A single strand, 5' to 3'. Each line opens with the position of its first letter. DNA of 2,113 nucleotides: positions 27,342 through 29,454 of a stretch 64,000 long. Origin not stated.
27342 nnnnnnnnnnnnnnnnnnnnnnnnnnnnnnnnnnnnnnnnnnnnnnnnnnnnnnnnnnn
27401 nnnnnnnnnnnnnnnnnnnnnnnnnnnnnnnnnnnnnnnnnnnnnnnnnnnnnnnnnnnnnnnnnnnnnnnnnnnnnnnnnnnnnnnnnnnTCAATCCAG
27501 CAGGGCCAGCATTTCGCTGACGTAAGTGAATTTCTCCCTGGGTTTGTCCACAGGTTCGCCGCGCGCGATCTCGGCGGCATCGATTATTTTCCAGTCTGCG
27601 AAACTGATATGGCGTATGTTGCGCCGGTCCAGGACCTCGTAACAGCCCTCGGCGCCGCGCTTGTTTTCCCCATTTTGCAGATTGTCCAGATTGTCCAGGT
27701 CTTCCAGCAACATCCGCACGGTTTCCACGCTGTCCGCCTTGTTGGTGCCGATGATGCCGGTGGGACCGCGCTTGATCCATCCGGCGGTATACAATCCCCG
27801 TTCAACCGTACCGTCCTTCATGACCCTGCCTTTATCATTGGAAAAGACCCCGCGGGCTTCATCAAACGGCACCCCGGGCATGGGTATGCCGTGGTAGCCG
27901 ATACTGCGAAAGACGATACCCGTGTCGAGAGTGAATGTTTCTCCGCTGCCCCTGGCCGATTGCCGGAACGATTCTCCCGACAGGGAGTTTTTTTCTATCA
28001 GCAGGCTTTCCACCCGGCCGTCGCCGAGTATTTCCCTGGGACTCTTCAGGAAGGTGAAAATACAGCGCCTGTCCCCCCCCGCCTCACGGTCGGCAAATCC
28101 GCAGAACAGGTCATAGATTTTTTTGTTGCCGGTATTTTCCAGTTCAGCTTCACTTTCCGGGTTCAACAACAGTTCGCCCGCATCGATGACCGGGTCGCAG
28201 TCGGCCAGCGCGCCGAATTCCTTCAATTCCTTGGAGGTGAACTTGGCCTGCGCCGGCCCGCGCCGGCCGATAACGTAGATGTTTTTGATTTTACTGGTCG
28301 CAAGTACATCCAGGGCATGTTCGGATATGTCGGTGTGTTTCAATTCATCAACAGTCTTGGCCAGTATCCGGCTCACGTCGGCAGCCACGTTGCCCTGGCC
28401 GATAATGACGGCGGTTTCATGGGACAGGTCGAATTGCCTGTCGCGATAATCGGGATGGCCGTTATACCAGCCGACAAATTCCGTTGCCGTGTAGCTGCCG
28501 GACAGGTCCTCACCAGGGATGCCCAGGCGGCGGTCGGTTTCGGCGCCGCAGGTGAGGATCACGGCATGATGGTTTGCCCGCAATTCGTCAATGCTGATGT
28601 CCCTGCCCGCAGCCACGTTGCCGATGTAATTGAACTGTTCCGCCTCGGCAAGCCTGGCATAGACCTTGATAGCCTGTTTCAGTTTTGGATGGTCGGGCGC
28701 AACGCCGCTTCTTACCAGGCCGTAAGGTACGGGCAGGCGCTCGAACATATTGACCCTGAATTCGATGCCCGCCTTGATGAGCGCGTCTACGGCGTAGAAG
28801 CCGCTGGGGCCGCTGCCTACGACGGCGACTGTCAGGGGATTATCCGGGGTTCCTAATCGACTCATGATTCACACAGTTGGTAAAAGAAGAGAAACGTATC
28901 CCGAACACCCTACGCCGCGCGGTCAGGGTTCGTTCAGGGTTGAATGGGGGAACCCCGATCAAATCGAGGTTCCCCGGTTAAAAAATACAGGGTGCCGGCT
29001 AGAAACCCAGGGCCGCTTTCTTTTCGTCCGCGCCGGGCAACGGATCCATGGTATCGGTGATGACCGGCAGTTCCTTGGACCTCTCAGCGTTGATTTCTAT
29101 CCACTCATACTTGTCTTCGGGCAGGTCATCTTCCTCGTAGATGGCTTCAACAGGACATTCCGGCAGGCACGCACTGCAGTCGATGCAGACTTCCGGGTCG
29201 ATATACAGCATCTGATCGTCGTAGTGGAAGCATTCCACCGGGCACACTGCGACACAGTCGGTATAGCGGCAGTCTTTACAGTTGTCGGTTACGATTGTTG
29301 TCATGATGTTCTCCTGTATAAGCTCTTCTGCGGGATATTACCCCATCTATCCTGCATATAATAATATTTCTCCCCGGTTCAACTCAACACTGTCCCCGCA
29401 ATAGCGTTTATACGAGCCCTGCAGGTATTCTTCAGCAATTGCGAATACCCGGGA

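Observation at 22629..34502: Twelve-gene, co-directional Fwd/Fhc supercluster: a Cys-retaining FwdDBA-Ftr-C set, a ferredoxin plus NADPH:ferredoxin reductase bridge, and a Cys-less FhcBADC set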

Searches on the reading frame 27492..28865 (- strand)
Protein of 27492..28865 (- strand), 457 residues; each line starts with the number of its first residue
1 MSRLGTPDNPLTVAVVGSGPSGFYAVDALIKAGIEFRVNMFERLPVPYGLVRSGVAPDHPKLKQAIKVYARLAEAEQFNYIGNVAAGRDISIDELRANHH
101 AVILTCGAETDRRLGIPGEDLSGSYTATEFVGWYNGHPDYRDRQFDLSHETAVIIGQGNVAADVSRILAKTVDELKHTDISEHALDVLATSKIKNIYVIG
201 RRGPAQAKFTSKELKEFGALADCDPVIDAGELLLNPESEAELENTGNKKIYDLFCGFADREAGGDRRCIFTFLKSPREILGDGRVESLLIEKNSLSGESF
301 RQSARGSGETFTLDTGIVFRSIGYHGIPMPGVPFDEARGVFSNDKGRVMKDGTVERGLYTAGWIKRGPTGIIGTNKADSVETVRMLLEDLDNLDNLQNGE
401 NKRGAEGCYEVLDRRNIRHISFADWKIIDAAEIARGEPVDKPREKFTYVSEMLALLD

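Call 3: search_protein_families(library=pfam, proteins=[window:27492-28865:-])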
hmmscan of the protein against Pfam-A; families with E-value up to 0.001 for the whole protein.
window:27492-28865:- (457 aa): 1 family
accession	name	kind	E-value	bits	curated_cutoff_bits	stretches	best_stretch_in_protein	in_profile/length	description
PF07992.20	Pyr_redox_2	-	2.4e-05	24.3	26.1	1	12-174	2-167/291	Pyridine nucleotide-disulphide oxidoreductase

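Call 4: search_protein_families(library=ncbifam, proteins=[window:27492-28865:-])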
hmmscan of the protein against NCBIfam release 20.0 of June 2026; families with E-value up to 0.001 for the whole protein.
window:27492-28865:- (457 aa): 14 families
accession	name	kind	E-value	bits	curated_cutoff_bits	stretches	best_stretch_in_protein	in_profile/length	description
NF009409.0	PRK12770.1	subfamily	1.5e-23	83.5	343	2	6-166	14-190/360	putative glutamate synthase subunit beta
TIGR01317.1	GOGAT_sm_gam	subfamily_domain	3.4e-22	79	447.7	1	12-164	145-298/485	glutamate synthase small subunit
TIGR01316.1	gltA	equivalog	1.2e-17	63.9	471.75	1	11-167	134-290/449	NADPH-dependent glutamate synthase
NF010590.0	PRK13984.1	equivalog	8.6e-17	60.5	946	1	12-171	290-445/611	putative oxidoreductase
NF009414.0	PRK12778.1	equivalog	2.2e-16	59.3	1103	1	8-167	429-588/752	bifunctional dihydroorotate dehydrogenase B NAD binding subunit/NADPH-dependent glutamate synthase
NF009410.0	PRK12771.1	subfamily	3e-16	59.1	516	1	12-168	140-287/566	NAD(P)-binding protein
TIGR01318.1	gltD_gamma_fam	subfamily_domain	1.3e-14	53.6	482.95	1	12-166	143-299/467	glutamate synthase, small subunit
NF009454.0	PRK12814.1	equivalog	2.7e-14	52.5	916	1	12-167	195-341/657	putative NADPH-dependent glutamate synthase small subunit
NF009413.0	PRK12775.1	equivalog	4.7e-11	41.2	1895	1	13-168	433-590/1006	putative trifunctional 2-polyprenylphenol hydroxylase/glutamate synthase subunit beta/ferritin domain-containing protein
TIGR03315.1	Se_ygfK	equivalog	6.6e-11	40.4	835.3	1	12-176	539-692/1012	putative selenate reductase subunit YgfK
NF009451.0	PRK12809.1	equivalog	1.5e-10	40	1154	1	12-132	312-429/639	formate-dependent uric acid utilization protein YgfT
NF009408.0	PRK12769.1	equivalog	2.1e-10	39.4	1003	1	12-166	329-485/659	formate-dependent uric acid utilization protein AegA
NF009415.0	PRK12779.1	equivalog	8.4e-10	37.2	1519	1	12-167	308-465/944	putative bifunctional glutamate synthase subunit beta/2-polyprenylphenol hydroxylase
NF045599.1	bili_reduct_long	exception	5.4e-05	21.6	750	1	10-171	381-526/641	bilirubin reductase, long form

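Call 17: search_solved_structures(query=window:27492-28865:-, show_alignments=1)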
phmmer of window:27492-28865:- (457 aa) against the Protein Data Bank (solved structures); distinct sequences matched with E-value up to 0.001: 12.
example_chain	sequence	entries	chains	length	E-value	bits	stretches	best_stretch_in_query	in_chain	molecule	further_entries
1lqt_A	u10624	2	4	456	7.3e-109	367.7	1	10-454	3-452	FprA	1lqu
2c7g_A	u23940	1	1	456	9.4e-108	364.1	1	10-454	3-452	NADPH-FERREDOXIN REDUCTASE FPRA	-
1cjc_A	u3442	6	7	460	1.9e-98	333.4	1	11-456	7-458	PROTEIN (ADRENODOXIN REDUCTASE) | ADRENODOXIN REDUCTASE | NADPH:ADRENODOXIN OXIDOREDUCTASE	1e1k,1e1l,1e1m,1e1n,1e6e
5jca_L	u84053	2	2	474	4.4e-16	61.9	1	8-168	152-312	NADH-dependent Ferredoxin:NADP Oxidoreductase (NfnI) subunit alpha | NADH-dependent Ferredoxin:NADP Oxidoreductase subunit alpha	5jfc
4ylf_B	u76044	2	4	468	1.8e-15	59.9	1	12-168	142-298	Dihydropyrimidine dehydrogenase subunit A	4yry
7mfm_I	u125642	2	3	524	6.2e-15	58.1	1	12-165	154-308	Glutamate synthase (NADPH) small chain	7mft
9n5u_A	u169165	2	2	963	6.2e-14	54.8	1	8-168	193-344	NfnA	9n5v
5vj7_A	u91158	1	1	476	2e-13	53.2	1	8-168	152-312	Oxidoreductase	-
8oh5_C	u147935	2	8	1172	2.1e-10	43.2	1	11-193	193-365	Formate dehydrogenase-O, major subunit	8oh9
9bov_A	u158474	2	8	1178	6.1e-10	41.7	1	10-168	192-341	Molybdopterin oxidoreductase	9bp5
2vdc_G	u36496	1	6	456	4.3e-09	38.9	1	9-166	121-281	GLUTAMATE SYNTHASE [NADPH] SMALL CHAIN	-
6s6s_G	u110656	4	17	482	5.2e-09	38.6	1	9-166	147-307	Glutamate synthase [NADPH] small chain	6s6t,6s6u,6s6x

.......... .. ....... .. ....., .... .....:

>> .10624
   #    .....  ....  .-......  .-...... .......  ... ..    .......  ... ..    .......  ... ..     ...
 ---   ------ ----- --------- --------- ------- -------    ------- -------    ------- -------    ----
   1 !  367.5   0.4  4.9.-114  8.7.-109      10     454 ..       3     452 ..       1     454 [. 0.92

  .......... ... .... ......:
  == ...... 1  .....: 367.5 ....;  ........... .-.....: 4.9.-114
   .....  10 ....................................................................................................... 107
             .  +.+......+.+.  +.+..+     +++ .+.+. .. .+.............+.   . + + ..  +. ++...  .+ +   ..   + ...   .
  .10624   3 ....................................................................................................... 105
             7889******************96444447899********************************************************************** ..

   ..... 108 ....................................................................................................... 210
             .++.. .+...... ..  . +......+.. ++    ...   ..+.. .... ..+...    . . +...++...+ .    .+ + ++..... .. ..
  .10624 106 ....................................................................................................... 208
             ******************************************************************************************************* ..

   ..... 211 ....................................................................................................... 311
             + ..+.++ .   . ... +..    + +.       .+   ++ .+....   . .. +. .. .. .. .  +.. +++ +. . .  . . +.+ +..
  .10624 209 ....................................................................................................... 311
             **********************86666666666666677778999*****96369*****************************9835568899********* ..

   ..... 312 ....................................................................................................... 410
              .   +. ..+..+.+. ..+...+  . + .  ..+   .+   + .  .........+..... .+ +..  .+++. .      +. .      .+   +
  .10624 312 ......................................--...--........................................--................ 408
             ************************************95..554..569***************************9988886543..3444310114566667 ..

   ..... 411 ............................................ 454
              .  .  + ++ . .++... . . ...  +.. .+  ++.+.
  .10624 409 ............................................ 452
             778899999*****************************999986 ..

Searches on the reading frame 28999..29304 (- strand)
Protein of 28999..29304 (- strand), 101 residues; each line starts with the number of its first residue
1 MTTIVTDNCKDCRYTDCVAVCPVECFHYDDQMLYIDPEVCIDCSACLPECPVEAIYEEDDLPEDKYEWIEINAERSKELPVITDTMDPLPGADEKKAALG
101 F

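Call 3: search_protein_families(library=pfam, proteins=[window:28999-29304:-])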
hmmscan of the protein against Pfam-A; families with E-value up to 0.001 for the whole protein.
window:28999-29304:- (101 aa): 13 families
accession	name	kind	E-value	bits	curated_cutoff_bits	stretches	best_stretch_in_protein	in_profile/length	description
PF12797.12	Fer4_2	-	4.8e-08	32.9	24.5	1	33-52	3-22/22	4Fe-4S binding domain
PF13237.11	Fer4_10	-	5e-08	33.2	25.5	2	4-51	4-53/53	4Fe-4S dicluster domain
PF12837.12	Fer4_6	-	9e-08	32.2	25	1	34-55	3-24/24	4Fe-4S binding domain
PF11953.13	DUF3470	-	8.4e-07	29.3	23.2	1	67-95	2-30/42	Domain of unknown function (DUF3470)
PF00037.32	Fer4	-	9.7e-07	28.8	21.1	1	34-56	2-24/24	4Fe-4S binding domain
PF13484.11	Fer4_16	-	1.1e-06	29.8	30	1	40-67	2-28/66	4Fe-4S double cluster binding domain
PF12838.12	Fer4_7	-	8.4e-06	26.6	27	1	8-54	1-52/52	4Fe-4S dicluster domain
PF13187.11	Fer4_9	-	9.2e-06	26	27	1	8-55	1-52/52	4Fe-4S dicluster domain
PF13183.11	Fer4_8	-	0.0001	23.2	27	1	39-63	4-28/68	4Fe-4S dicluster domain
PF14697.11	Fer4_21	-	0.00013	22.5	35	0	35-56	3-27/59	4Fe-4S dicluster domain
PF13247.11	Fer4_11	-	0.00032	21.3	26.2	1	3-60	4-64/100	4Fe-4S dicluster domain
PF25160.1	LdpA_Fe-S-bd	-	0.00067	19.8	27.6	0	11-58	4-46/49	LdpA Fe-S cluster-binding domain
PF13534.11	Fer4_17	-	0.00084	20.3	22.2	0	40-58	2-20/61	4Fe-4S dicluster domain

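Call 4: search_protein_families(library=ncbifam, proteins=[window:28999-29304:-])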
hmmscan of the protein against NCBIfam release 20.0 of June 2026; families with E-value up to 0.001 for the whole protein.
window:28999-29304:- (101 aa): 38 families (the best 25 are shown)
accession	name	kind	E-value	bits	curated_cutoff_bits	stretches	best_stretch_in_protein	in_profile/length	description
NF045490.1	FdxA_Protbact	equivalog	2.9e-35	120.7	135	1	1-96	1-96/104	ferredoxin FdxA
NF045480.1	FdxA_Actino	equivalog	3.5e-21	75.5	125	1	1-77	1-77/107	ferredoxin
NF058577.1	FdxA_fam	equivalog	6.9e-14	51.8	65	2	1-54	1-52/52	4Fe-4S ferredoxin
TIGR04105.1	FeFe_hydrog_B1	subfamily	7.8e-12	44.6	450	1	4-58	108-162/462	monomeric [FeFe] hydrogenase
NF045874.1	Vhu_polyferre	exception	1.8e-09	36.8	600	1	4-68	125-187/381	F420-non-reducing hydrogenase associated-polyferredoxin VhuB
NF040864.1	HgcB_ferredoxin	equivalog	2.5e-08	33.6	99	1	5-56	12-62/93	mercury methylation ferredoxin HgcB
NF043039.1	HgcAB_like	equivalog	9.5e-08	32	285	1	4-56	297-350/350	HgcAB-like fusion protein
NF038355.1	FDH3_beta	equivalog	1.7e-07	31.4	240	1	7-54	52-100/180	formate dehydrogenase FDH3 subunit beta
NF038196.1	ferrodoxin_EFR1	subfamily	3.8e-07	30.4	75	1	5-58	182-232/242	EFR1 family ferrodoxin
NF007382.0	PRK09898.1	equivalog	3.8e-07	29.8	213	1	5-52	119-168/208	ferredoxin-like protein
NF045797.1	DsrO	equivalog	8.3e-07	28.7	200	1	8-54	102-149/235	sulfate reduction electron transfer complex DsrMKJOP subunit DsrO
NF040770.1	hetero_SS_HdrA2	exception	8.6e-07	27.4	1100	1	3-82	573-650/777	CoB-CoM heterodisulfide reductase HdrA2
NF041715.1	arsenate_red_ArrB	equivalog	1.1e-06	28.4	450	1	6-66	54-115/233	arsenate respiratory reductase iron-sulfur subunit ArrB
NF041891.1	hdrA_Methbact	equivalog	1.6e-06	26.7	1300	1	3-70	568-633/762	ferredoxin:CoB-CoM heterodisulfide reductase subunit HdrA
NF005504.0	PRK07118.1-3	equivalog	2e-06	27.4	437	1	8-65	220-274/293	Fe-S cluster domain-containing protein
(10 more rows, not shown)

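Call 35: search_solved_structures(query=window:28999-29304:-, show_alignments=1, max_evalue=0.001)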
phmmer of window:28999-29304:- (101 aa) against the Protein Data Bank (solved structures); distinct sequences matched with E-value up to 0.001: 62 (the best 60 are shown).
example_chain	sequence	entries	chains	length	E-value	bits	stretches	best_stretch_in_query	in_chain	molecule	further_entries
1frk_A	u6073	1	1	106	3.4e-31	111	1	4-95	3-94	FERREDOXIN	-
1frm_A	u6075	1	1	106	7e-31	110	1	4-95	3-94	FERREDOXIN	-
1gao_A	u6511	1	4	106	9.6e-31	109.5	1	4-95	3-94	FERREDOXIN I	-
1frl_A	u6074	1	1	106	1.3e-30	109.1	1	4-95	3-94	FERREDOXIN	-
1axq_A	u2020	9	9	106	1.8e-30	108.6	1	4-95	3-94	FERREDOXIN | FERREDOXIN I | 7-FE FERREDOXIN I (FD1)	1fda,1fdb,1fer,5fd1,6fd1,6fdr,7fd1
1f5b_A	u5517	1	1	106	2e-30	108.5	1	4-95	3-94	FERREDOXIN 1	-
1fri_A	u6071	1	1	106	2.1e-30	108.5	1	4-95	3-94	FERREDOXIN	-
1frh_A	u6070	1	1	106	2.6e-30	108.1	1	4-95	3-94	FERREDOXIN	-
1fdd_A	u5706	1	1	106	5.5e-30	107.1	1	4-95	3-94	FERREDOXIN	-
1d3w_A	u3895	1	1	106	5.8e-30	107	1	4-95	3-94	FERREDOXIN 1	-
1pc5_A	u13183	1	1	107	6.7e-30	106.8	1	2-95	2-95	Ferredoxin I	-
1pc4_A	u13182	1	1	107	7.1e-30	106.7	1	2-95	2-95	Ferredoxin I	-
2fd2_A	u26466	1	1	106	1.3e-29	105.9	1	4-95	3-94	FERREDOXIN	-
1fd2_A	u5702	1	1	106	1.3e-29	105.9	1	4-95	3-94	FERREDOXIN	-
1f5c_A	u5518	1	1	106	1.6e-29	105.6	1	4-95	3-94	FERREDOXIN 1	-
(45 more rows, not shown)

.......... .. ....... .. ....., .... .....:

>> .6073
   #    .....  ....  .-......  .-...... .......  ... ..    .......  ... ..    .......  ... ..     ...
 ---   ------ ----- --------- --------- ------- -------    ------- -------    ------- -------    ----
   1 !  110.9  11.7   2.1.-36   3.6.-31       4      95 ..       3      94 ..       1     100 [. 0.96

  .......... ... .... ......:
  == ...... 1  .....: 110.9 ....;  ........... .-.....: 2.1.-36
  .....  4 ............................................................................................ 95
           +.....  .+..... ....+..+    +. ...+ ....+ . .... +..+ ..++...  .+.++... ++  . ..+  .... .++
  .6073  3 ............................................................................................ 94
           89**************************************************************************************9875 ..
